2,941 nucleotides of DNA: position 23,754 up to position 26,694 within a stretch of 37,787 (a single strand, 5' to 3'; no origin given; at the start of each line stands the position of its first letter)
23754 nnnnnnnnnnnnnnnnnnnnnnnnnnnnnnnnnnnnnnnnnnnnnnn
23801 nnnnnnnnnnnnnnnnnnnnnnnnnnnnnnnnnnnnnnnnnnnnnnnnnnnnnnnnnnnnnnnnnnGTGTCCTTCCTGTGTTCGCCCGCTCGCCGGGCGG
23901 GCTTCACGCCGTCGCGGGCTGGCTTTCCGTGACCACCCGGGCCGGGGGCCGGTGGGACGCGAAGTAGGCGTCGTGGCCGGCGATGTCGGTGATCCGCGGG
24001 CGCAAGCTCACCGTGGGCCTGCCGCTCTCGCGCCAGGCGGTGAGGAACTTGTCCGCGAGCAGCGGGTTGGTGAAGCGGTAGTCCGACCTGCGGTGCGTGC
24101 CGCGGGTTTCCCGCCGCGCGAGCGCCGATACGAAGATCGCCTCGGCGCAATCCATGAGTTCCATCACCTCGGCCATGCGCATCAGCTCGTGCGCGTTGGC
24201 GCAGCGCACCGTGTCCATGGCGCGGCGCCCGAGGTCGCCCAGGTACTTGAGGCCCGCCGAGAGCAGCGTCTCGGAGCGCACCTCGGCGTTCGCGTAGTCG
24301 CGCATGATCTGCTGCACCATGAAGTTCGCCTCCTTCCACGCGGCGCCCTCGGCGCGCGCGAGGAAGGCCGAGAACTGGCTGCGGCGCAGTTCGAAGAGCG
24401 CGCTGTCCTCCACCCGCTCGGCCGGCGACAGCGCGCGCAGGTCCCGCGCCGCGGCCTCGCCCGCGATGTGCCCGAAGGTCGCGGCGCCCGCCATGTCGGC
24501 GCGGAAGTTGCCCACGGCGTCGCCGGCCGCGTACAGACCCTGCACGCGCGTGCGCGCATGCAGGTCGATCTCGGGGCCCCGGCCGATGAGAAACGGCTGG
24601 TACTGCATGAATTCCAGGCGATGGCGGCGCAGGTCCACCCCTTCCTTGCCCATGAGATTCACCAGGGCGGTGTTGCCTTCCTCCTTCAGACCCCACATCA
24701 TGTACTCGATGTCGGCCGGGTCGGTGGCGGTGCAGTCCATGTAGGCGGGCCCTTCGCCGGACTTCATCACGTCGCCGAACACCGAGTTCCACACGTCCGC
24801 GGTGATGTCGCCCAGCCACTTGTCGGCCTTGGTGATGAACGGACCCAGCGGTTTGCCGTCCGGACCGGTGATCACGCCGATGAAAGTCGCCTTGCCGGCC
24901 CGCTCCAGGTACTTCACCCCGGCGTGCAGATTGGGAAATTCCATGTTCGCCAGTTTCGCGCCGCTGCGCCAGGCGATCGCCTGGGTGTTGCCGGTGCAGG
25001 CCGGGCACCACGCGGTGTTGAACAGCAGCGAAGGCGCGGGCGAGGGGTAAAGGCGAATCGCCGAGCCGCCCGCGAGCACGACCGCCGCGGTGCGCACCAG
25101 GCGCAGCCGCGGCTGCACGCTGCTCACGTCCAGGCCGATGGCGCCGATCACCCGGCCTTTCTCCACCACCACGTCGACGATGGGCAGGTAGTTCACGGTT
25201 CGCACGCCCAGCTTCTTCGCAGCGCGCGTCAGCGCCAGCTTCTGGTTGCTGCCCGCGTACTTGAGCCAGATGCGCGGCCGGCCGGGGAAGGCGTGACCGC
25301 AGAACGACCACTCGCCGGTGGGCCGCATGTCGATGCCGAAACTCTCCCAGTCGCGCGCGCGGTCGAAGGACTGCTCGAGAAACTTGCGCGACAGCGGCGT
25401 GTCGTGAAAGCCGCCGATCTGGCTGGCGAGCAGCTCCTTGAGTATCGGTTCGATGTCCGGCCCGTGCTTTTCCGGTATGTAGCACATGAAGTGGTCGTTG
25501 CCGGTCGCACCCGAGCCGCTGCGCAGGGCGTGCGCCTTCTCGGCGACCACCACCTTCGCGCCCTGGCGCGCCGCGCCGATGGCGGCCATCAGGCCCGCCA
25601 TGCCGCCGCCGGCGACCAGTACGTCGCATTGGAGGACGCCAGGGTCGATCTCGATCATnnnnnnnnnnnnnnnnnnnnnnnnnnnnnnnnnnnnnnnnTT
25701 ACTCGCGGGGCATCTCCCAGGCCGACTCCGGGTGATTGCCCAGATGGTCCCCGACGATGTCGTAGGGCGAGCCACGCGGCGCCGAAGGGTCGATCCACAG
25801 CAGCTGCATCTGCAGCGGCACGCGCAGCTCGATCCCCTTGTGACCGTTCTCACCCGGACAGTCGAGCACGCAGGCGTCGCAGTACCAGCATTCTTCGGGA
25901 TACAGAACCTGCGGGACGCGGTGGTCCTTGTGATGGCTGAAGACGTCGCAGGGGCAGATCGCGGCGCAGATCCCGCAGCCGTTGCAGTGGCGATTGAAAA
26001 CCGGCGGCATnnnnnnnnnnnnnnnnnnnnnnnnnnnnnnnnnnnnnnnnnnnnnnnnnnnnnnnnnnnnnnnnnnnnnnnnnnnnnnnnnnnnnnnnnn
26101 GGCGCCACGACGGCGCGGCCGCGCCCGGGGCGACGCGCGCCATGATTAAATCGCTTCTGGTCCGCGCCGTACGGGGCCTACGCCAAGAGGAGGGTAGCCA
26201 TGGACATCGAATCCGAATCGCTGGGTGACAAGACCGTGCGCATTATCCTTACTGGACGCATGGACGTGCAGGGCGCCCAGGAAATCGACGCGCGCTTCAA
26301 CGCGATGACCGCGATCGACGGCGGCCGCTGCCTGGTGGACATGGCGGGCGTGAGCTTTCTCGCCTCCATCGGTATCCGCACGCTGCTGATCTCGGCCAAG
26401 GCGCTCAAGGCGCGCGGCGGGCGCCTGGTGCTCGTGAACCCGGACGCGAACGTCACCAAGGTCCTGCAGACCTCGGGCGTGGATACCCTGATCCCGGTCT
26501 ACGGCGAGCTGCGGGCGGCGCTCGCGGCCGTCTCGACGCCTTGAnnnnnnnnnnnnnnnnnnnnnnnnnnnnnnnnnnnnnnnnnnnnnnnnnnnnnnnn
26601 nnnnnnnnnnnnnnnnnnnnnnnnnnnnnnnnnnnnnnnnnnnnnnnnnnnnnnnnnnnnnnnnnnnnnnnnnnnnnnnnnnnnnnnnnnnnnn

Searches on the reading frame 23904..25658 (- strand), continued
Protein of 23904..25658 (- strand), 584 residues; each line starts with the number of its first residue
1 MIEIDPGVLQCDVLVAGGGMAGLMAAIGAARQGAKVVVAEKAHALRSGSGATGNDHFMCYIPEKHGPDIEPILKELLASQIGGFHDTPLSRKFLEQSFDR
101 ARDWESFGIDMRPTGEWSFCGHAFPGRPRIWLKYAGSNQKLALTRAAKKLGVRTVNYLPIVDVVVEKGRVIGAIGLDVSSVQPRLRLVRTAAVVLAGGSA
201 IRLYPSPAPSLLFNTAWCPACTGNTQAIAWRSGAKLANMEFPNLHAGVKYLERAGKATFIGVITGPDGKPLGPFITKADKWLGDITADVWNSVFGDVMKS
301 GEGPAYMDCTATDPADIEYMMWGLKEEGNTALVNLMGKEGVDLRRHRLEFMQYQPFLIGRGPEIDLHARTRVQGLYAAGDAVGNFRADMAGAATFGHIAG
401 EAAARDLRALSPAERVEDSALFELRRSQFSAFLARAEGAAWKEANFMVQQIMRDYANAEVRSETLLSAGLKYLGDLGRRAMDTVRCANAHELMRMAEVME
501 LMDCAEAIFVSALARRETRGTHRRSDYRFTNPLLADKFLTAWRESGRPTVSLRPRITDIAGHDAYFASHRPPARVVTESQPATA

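Call 48: search_protein_families(library=pfam, proteins=[L039:4159-5619:+, L031:14378-15316:+, L022:14969-15919:+, L049:15585-17552:-, L009:7721-8656:+, L016:4994-7321:+, L016:9784-10920:-], max_evalue=0.00001)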
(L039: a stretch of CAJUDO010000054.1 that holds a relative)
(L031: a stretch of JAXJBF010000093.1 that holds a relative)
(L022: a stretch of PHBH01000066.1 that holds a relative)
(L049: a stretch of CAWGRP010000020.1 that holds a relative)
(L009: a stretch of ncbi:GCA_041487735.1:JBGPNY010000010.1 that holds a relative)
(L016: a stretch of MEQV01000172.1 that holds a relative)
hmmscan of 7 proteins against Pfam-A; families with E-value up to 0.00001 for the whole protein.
L039:4159-5619:+ (486 aa): 1 family
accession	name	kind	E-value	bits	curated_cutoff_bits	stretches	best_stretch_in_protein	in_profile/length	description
PF03600.22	CitMHS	-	1.3e-20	74.2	31.9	1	51-390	2-294/336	Citrate transporter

L031:14378-15316:+ (312 aa): 2 families
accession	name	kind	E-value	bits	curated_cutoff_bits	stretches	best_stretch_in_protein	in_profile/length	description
PF03466.25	LysR_substrate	-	2e-20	73.5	28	1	96-306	5-204/209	LysR substrate binding domain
PF00126.33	HTH_1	-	1.6e-18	66.9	26.6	1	9-68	1-60/60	Bacterial regulatory helix-turn-helix protein, lysR family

L022:14969-15919:+ (316 aa): 1 family
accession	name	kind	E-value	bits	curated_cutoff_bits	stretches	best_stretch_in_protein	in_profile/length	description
PF04909.20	Amidohydro_2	-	1.1e-44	153.7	26.4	1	5-316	1-289/289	Amidohydrolase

L049:15585-17552:- (655 aa): 1 family
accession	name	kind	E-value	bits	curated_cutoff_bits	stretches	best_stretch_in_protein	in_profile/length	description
PF06808.19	DctM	-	4.2e-81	273.3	23.8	1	131-556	1-406/413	Tripartite ATP-independent periplasmic transporter, DctM component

L009:7721-8656:+ (311 aa): 1 family
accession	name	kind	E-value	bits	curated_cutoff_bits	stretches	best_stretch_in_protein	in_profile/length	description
PF04909.20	Amidohydro_2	-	1.7e-41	143.3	26.4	1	33-310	24-288/289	Amidohydrolase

L016:4994-7321:+ (775 aa): 3 families
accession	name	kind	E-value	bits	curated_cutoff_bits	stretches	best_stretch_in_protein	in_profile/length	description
PF20256.3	MoCoBD_2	-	4.3e-68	230.3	27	1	435-693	4-279/283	Molybdopterin cofactor-binding domain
PF02738.23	MoCoBD_1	-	1.2e-64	218.2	27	1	154-402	1-244/244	Molybdopterin cofactor-binding domain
PF01315.27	Ald_Xan_dh_C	-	8.4e-18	65.1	31.3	1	17-138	1-110/110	Aldehyde oxidase and xanthine dehydrogenase, a/b hammerhead domain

L016:9784-10920:- (378 aa): 2 families
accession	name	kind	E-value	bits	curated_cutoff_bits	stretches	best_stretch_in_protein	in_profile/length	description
PF01070.24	FMN_dh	-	1.3e-125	419.6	24.9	1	14-375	1-349/350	FMN-dependent dehydrogenase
PF03060.21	NMO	-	9.7e-06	25.6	28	0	247-331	138-225/331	Nitronate monooxygenase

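Call 63: search_dna_similar(query=window:23904-25658:-, collection=plasmids, mode=protein, max_rows=15, max_evalue=1e-30)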
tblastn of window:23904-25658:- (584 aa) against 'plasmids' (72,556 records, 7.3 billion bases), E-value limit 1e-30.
Records with a match: 4; places in all: 4; records where one place covers at least 80% of the query: 4.
Best place of each record, by identity: <60% 4.
By first word of the organism name: Burkholderia 3; Nostoc 1.
By predicted mobility (MOB-suite, as given by PLSDB): non-mobilizable 3; conjugative 1.
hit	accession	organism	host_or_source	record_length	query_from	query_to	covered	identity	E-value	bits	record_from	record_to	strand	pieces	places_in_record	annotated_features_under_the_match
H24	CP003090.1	Burkholderia sp. YI23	-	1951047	35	527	84%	27.8%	6e-32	139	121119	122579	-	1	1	putative oxidoreductase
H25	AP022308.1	Burkholderia sp. SFA1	-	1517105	35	527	84%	27.8%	1e-31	139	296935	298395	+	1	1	fumarate reductase/succinate dehydrogenase flavoprotein subunit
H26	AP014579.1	Burkholderia sp. RPE67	Riptortus pedestris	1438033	35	527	84%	27.4%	2e-31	137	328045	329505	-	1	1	putative oxidoreductase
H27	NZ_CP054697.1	Nostoc edaphicum CCNP1411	-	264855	34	531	85%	26.7%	1e-32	142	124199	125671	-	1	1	fumarate reductase/succinate dehydrogenase flavoprotein subunit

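Call 66: predict_structure(alignment_id=A1)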
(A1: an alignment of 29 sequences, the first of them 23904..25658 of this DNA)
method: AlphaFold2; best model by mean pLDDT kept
length: 584 residues; sequences in the alignment: 29
mean_pLDDT: 77.0   pTM: 0.84
mean pLDDT of the five models: 77.0, 71.6, 70.7, 66.2, 64.9
residues with pLDDT >= 90: 214; 70-90: 179; 50-70: 119; < 50: 72
segments of 3 or more residues with pLDDT < 50: 47-54, 107-110, 112-126, 209-221, 252-255, 520-533, 571-584
pLDDT, mean of each block of 10 residues (from residue 1): 93 92 93 96 57 57 79 80 84 79 50 46 50 62 88 94 94 96 97 84 60 39 81 82 57 56 82 66 58 54 76 84 72 80 84 60 93 91 77 88 94 92 96 94 90 76 88 96 94 92 89 72 38 65 89 91 83 35 35
secondary structure, 60 per line:
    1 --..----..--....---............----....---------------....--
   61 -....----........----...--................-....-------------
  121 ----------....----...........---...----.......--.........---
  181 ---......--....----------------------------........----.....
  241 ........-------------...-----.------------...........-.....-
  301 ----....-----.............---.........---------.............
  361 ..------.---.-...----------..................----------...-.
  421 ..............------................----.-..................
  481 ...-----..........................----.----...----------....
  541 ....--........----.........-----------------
elements in order: E13-16 H20-31 E36-39 E55-58 H62-65 H70-77 H87-102 H104-107 E131-134 H139-149 E153-155 E160-166 E169-177 E184-189 E192-195 H224-231 E236-248 E262-264 H283-293 H295-299 E305-308 H314-326 H330-338 E348-362 E375-377 H388-405 H420-434 H441-456 H463-483 H489-514 E537-544 E547-554 H559-567

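Call 69: fold_search(model_id=the predicted structure, library=pdb)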
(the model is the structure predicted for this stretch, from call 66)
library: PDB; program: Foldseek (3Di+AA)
matches with E <= 10: 1861; with E <= 0.001: 1100
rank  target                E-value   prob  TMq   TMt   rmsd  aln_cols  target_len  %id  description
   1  8a8o_A                1.1e-30  1.00  0.76  0.80   4.5       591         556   21  PAPS reductase from Methanothermococcus thermolithotrophicus refined to 1.45 A (released 2023-04-26)
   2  8a8o_B                1.5e-29  1.00  0.76  0.81   4.4       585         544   20  PAPS reductase from Methanothermococcus thermolithotrophicus refined to 1.45 A (released 2023-04-26)
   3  6awf_A                2.3e-28  1.00  0.74  0.75   4.9       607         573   20  Escherichia coli quinol:fumarate reductase crystallized without dicarboxylate (released 2017-12-06)
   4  1kf6_A                9.8e-28  1.00  0.72  0.73   5.2       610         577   20  E. coli Quinol-Fumarate Reductase with Bound Inhibitor HQNO (released 2002-03-13)
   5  5vpn_A                1.0e-27  1.00  0.72  0.73   4.9       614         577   20  E. coli Quinol fumarate reductase FrdA E245Q mutation (released 2017-06-21)
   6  6b58_A                1.5e-27  1.00  0.68  0.73   6.0       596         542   19  FrdA-SdhE assembly intermediate (released 2018-01-24)
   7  7d6x_A                6.6e-27  1.00  0.69  0.68   7.0       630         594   20  Mycobacterium smegmatis Sdh1 complex in the apo form (released 2021-04-07)
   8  5vpn_E                7.4e-27  1.00  0.73  0.73   5.0       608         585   20  E. coli Quinol fumarate reductase FrdA E245Q mutation (released 2017-06-21)
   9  6b58_C                9.2e-27  1.00  0.70  0.75   5.2       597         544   19  FrdA-SdhE assembly intermediate (released 2018-01-24)
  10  6myr_A                1.6e-26  1.00  0.73  0.70   5.4       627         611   19  Avian mitochondrial complex II with thiapronil bound (released 2019-10-16)
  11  7d6v_A                2.1e-26  1.00  0.68  0.67   6.1       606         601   21  Mycobacterium smegmatis Sdh1 in complex with UQ1 (released 2021-04-07)
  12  2b76_A                3.8e-26  1.00  0.73  0.74   5.1       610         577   21  E. coli Quinol fumarate reductase FrdA E49Q mutation (released 2006-02-21)
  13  4ysx_A                5.0e-26  1.00  0.73  0.70   5.4       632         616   19  Crystal structure of Mitochondrial rhodoquinol-fumarate reductase from Ascaris suum with the specific inhibitor NN23 (released 2015-08-05)
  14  6vax_A                6.9e-26  1.00  0.71  0.68   6.2       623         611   18  Crystal structure of human SDHA-SDHAF2 assembly intermediate (released 2020-08-26)
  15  8b6g_CA               7.3e-26  1.00  0.73  0.72   5.1       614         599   19  Cryo-EM structure of succinate dehydrogenase complex (complex-II) in respiratory supercomplex of Tetrahymena thermoph (released 2023-03-29)
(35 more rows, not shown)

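Call 71: search_protein_families(library=ncbifam, proteins=[L009:7721-8656:+, L007:9710-10723:+, L022:14969-15919:+, L039:4159-5619:+], max_evalue=0.00001)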
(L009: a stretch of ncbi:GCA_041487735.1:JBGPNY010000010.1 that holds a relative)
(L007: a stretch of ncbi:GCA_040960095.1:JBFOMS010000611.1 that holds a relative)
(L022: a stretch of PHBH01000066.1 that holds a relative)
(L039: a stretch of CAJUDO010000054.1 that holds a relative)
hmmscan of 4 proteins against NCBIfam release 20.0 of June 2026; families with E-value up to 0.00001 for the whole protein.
L009:7721-8656:+ (311 aa): 0 families

L007:9710-10723:+ (337 aa): 0 families

L022:14969-15919:+ (316 aa): 0 families

L039:4159-5619:+ (486 aa): 1 family
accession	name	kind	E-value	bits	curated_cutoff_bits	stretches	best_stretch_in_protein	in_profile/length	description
TIGR00785.1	dass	subfamily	3.3e-18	65.6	198.6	1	65-480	36-443/444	DASS family sodium-coupled anion symporter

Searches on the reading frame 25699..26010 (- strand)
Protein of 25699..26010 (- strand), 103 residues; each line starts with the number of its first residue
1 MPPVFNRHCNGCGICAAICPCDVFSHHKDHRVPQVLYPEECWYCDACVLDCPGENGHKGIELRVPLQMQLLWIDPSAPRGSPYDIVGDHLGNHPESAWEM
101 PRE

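Call 3: search_protein_families(library=pfam, proteins=[window:25699-26010:-], max_evalue=0.01)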
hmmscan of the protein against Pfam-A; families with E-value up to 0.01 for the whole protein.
window:25699-26010:- (103 aa): 7 families
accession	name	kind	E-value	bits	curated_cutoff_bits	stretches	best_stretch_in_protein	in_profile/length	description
PF12838.12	Fer4_7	-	1.6e-06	28.9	27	1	8-52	1-49/52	4Fe-4S dicluster domain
PF00037.32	Fer4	-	7.1e-06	26.1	21.1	1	7-23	6-22/24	4Fe-4S binding domain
PF13187.11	Fer4_9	-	1.5e-05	25.4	27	1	8-53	1-49/52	4Fe-4S dicluster domain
PF13237.11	Fer4_10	-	0.00022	21.5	25.5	1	7-52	7-53/53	4Fe-4S dicluster domain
PF25160.1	LdpA_Fe-S-bd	-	0.0008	19.6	27.6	1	4-26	23-45/49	LdpA Fe-S cluster-binding domain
PF12800.12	Fer4_4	-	0.0051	17.5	24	0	38-52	1-15/17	4Fe-4S binding domain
PF14697.11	Fer4_21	-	0.0078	16.8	35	0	4-22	36-55/59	4Fe-4S dicluster domain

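Call 4: search_protein_families(library=ncbifam, proteins=[window:25699-26010:-], max_evalue=0.01)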
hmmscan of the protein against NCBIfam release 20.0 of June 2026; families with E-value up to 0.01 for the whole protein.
window:25699-26010:- (103 aa): 21 families
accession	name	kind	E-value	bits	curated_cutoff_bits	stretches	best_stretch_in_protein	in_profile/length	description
NF043039.1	HgcAB_like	equivalog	5e-09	36.2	285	1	7-53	300-346/350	HgcAB-like fusion protein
NF040864.1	HgcB_ferredoxin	equivalog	3e-08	33.4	99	1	6-54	13-59/93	mercury methylation ferredoxin HgcB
NF006221.0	PRK08348.1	subfamily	1.3e-06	28.1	124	1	8-54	45-90/136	NADH-plastoquinone oxidoreductase subunit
TIGR02060.1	aprB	equivalog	4.2e-06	26.7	135.65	1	5-53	6-59/132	adenylyl-sulfate reductase subunit beta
TIGR00402.1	napF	equivalog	6.9e-06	26.1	102.2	1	4-54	32-82/149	ferredoxin-type protein NapF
NF042909.1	FMH_DH_FwdF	exception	1.2e-05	24.6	375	1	7-54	257-309/336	tungsten-dependent formylmethanofuran dehydrogenase subunit FwdF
NF004541.0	PRK05888.2-2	equivalog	4.5e-05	23.3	217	1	4-54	58-109/168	NADH-quinone oxidoreductase subunit NuoI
NF007205.0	PRK09626.1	equivalog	5.1e-05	23.2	93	1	6-52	16-67/105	2-oxoglutarate-acceptor oxidoreductase subunit OorD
TIGR01944.1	rnfB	subfamily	5.7e-05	22.7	68.7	1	4-54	110-158/190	RnfABCDGE type electron transport complex subunit B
NF042987.1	OGOR_delta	exception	5.9e-05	23.1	125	1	8-52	32-81/89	2-oxoglutarate ferredoxin oxidoreductase subunit delta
NF058577.1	FdxA_fam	equivalog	7.2e-05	22.9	65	1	4-53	4-50/52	4Fe-4S ferredoxin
TIGR04041.1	activase_YjjW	hypoth_equivalog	8.3e-05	22.1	250.2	1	5-58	39-89/276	YjjW family glycine radical enzyme activase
NF045874.1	Vhu_polyferre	exception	9.5e-05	21.3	600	1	6-57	195-244/381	F420-non-reducing hydrogenase associated-polyferredoxin VhuB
NF038196.1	ferrodoxin_EFR1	subfamily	0.00016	21.8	75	1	6-54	183-227/242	EFR1 family ferrodoxin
TIGR03294.1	FrhG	equivalog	0.0007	19.4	245.5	1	7-53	174-217/228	coenzyme F420 hydrogenase subunit gamma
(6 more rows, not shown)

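Call 23: search_solved_structures(query=window:25699-26010:-, max_evalue=0.1)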
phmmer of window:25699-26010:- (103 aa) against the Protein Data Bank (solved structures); distinct sequences matched with E-value up to 0.1: 38.
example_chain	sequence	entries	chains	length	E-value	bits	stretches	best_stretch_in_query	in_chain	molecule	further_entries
8a8o_C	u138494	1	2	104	8.3e-08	35.6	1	6-53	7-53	Beta-subunit of the PAPS reductase from Methanothermococcus thermolithotrophicus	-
9sfi_A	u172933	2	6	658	3e-05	27.3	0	7-53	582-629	CoB--CoM heterodisulfide reductase iron-sulfur subunit A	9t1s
8ys5_D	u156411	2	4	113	4e-05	26.9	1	7-53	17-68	2-oxoglutarate:acceptor oxidoreductase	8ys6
9bt4_G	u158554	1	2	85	0.00013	25.3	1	8-24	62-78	Pyruvate:Ferredoxin Oxidoreductase, subunit delta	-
7q4w_B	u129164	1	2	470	0.00015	25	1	8-52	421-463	Iron hydrogenase HydB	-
7q4v_B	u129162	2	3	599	0.0002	24.7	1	8-52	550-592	Iron hydrogenase HydB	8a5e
9sw6_G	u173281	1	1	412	0.00087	22.6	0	4-65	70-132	Polyferredoxin protein MvhB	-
9sw6_H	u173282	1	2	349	0.00096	22.5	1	8-53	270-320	Tungsten formylmethanofuran dehydrogenase, subunit F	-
9r51_C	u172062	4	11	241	0.0012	22.1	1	7-54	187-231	F420-reducing [NiFe]-hydrogenase from Methanothermococcus thermolithotrophicus subunit gam | F420-reducing [NiFe]-hydrogenase from Methanothermococcus thermolit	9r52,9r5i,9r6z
7qv7_D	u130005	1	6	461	0.0021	21.3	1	7-53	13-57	Hydrogen dependent carbon dioxide reductase subunit HydA2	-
9g03_E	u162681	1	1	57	0.0025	21.1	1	6-52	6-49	Ferredoxin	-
8e9g_I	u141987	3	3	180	0.0045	20.3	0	8-24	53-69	NADH-quinone oxidoreductase subunit I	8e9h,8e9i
2z8q_A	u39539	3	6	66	0.0055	20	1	8-49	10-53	Ferredoxin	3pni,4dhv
1jnr_B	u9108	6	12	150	0.0063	19.8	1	7-53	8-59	adenylylsulfate reductase | adenylylsulfate reductase, subunit B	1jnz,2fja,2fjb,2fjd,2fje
8a6t_B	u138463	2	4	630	0.0065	19.8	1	8-55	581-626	Electron bifurcating hydrogenase subunit HydB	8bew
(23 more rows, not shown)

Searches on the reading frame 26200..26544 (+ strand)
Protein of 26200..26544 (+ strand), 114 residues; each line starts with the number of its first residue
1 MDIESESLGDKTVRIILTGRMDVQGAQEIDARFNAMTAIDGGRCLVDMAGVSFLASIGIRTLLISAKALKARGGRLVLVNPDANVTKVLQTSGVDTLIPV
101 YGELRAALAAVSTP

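Call 42: search_protein_families(library=pfam, proteins=[window:26200-26544:+], max_evalue=0.00001)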
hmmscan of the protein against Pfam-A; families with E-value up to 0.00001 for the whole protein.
window:26200-26544:+ (114 aa): 2 families
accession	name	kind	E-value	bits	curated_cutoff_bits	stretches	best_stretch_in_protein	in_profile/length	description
PF01740.26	STAS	-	1.3e-12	47.8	22.6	1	17-106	15-105/106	STAS domain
PF13466.11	STAS_2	-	6.1e-12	46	29.2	1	17-95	3-80/80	STAS domain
